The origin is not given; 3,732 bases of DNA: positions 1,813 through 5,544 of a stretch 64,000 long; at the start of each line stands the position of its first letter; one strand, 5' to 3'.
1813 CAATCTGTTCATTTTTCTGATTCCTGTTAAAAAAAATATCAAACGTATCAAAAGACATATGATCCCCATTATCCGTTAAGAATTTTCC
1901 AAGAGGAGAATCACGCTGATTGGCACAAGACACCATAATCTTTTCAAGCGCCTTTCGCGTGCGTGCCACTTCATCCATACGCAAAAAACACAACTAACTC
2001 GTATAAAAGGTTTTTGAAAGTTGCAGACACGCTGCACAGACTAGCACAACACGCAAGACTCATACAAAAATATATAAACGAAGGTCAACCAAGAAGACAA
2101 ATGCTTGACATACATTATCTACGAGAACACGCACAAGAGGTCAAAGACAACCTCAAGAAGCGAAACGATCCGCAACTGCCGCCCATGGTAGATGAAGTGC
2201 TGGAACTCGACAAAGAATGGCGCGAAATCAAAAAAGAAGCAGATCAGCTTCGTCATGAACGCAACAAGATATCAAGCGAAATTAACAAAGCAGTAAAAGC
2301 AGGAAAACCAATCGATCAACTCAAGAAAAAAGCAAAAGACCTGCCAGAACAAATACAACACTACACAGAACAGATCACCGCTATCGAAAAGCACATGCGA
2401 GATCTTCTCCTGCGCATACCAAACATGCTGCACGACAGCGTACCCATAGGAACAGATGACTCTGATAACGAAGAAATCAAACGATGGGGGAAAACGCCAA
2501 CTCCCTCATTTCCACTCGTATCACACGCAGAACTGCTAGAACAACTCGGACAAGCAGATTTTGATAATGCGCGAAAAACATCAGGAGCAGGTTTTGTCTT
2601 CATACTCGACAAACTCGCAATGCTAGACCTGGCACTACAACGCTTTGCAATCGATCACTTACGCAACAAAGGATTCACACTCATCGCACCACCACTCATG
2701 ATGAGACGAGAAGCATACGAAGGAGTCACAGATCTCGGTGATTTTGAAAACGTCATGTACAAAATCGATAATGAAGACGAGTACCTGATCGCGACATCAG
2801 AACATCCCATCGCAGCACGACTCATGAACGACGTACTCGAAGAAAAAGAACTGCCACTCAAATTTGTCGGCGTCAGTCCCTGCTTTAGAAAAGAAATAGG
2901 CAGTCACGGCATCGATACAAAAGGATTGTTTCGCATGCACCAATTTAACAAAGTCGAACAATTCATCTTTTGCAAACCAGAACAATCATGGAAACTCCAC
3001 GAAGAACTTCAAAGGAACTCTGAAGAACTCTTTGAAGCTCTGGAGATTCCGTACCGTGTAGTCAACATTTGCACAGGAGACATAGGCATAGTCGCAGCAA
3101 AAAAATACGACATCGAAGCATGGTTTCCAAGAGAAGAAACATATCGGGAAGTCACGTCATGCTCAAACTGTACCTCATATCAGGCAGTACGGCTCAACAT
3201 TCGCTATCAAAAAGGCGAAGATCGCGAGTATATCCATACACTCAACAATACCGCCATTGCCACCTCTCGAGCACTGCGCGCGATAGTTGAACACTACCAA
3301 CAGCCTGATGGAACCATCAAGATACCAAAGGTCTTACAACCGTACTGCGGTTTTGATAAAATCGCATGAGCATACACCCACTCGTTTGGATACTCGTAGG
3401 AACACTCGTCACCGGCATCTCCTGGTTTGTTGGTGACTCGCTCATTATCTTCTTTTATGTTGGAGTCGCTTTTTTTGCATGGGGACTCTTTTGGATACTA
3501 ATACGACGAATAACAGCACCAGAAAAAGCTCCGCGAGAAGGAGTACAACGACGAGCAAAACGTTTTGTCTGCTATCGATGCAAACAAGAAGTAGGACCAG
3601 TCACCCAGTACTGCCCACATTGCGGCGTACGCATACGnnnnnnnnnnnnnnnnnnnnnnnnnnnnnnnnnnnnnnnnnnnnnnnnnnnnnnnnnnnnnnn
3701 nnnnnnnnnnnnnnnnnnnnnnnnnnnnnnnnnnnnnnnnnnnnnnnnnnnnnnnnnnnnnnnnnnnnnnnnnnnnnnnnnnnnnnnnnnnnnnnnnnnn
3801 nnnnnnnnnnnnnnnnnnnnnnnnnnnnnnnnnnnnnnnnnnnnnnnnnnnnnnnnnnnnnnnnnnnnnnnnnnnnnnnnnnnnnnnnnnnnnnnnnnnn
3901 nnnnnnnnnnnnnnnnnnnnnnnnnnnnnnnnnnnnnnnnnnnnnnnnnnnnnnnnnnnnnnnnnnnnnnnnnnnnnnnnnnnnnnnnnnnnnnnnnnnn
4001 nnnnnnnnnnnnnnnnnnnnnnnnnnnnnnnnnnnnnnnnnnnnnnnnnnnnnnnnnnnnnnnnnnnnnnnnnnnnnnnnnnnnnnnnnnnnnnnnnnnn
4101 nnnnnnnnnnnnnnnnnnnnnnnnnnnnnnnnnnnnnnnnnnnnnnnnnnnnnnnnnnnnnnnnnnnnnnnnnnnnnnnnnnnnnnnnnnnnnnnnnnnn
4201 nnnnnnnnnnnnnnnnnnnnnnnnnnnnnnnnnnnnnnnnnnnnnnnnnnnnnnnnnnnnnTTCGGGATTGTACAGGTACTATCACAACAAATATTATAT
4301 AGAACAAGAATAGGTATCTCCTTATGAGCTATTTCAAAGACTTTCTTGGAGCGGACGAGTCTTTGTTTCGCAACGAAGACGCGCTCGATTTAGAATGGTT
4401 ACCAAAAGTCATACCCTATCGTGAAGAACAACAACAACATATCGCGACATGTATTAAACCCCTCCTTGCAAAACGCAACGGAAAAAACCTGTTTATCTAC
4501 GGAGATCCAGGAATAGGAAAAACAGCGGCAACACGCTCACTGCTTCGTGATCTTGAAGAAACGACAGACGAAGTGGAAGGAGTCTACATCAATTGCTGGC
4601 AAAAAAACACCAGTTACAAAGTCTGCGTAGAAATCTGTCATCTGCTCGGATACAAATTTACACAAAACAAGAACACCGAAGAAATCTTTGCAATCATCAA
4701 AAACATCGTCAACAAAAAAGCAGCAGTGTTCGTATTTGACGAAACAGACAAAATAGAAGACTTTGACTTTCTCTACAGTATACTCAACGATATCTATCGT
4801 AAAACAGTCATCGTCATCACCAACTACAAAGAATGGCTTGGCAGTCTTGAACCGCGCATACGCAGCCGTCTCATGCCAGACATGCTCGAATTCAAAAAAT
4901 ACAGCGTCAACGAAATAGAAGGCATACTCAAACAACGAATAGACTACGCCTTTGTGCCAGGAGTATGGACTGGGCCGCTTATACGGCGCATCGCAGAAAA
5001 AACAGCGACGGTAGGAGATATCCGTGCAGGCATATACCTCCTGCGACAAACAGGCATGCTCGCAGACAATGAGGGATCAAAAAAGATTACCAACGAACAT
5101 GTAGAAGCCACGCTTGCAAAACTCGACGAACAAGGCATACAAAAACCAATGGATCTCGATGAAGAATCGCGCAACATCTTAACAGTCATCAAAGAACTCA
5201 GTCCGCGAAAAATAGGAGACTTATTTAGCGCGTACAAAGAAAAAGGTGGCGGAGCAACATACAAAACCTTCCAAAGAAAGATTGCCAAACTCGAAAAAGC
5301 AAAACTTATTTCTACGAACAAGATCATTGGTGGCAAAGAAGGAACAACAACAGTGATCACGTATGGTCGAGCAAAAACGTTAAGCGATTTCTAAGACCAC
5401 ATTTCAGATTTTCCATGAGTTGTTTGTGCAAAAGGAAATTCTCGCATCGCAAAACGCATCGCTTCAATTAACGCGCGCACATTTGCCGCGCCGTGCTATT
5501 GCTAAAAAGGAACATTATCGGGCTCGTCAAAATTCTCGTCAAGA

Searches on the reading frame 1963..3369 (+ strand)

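Call 17: search_protein_families(library=pfam, proteins=[window:1963-3369:+], max_evalue=0.01)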
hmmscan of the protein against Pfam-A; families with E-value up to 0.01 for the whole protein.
window:1963-3369:+ (468 aa): 3 families
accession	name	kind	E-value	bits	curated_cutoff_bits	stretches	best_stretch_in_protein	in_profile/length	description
PF00587.30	tRNA-synt_2b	-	1.5e-39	136.4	29.3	1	268-445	5-179/179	tRNA synthetase class II core domain (G, H, P, S and T)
PF02403.27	Seryl_tRNA_N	-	1.9e-27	96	28.2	1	47-155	1-107/108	Seryl-tRNA synthetase N-terminal domain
PF12325.13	TMF_TATA_bd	-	0.0037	17.8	29.1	1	75-138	17-80/115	TATA element modulatory factor 1 TATA binding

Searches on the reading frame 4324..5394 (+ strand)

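Call 11: search_protein_families(library=pfam, proteins=[window:4324-5394:+], max_evalue=0.01)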
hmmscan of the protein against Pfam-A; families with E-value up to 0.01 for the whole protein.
window:4324-5394:+ (356 aa): 17 families
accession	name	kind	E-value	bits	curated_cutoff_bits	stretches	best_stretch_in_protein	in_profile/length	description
PF22703.2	Cdc6_lid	-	2.1e-15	56.8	27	1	201-262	3-65/68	Cdc6 AAA+ ATPase-type lid domain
PF13401.12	AAA_22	-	2.7e-13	50.8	27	1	52-160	4-113/130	AAA domain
PF13191.12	AAA_16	-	1.4e-08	35.9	32.6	1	31-105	3-73/167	AAA ATPase domain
PF00931.28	NB-ARC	-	1.2e-07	31.7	23.5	1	37-166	2-134/248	NB-ARC domain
PF00004.35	AAA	-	2.3e-05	25.3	21.2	1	57-183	2-123/131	ATPase family associated with various cellular activities (AAA)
PF05729.18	NACHT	-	3.4e-05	24.2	26.7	1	56-195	3-156/167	NACHT domain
PF24883.2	NPHP3_N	-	5e-05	24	24.8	1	52-125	21-94/164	Nephrocystin 3, N-terminal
PF20720.3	nSTAND3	-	0.00021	21.4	27.2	1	54-137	18-107/155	Novel STAND NTPase 3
PF01637.24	ATPase_2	-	0.00062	20.1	33.2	1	46-160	13-111/225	ATPase domain predominantly from Archaea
PF05621.17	TniB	-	0.00082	19.3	22.4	1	51-145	34-132/189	Bacterial TniB protein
PF03266.21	NTPase_1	-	0.00099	19.4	23.9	1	55-108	1-54/168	NTPase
PF13479.12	AAA_24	-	0.0013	19.1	27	1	53-149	2-81/195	AAA domain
PF00270.35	DEAD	-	0.0021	18.3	26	0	42-88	6-50/167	DEAD/DEAH box helicase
PF02367.23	TsaE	-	0.0023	18.3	26.6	1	35-121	5-86/128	Threonylcarbamoyl adenosine biosynthesis protein TsaE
PF00910.28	RNA_helicase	-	0.0036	18.2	21.5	1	57-96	2-43/105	RNA helicase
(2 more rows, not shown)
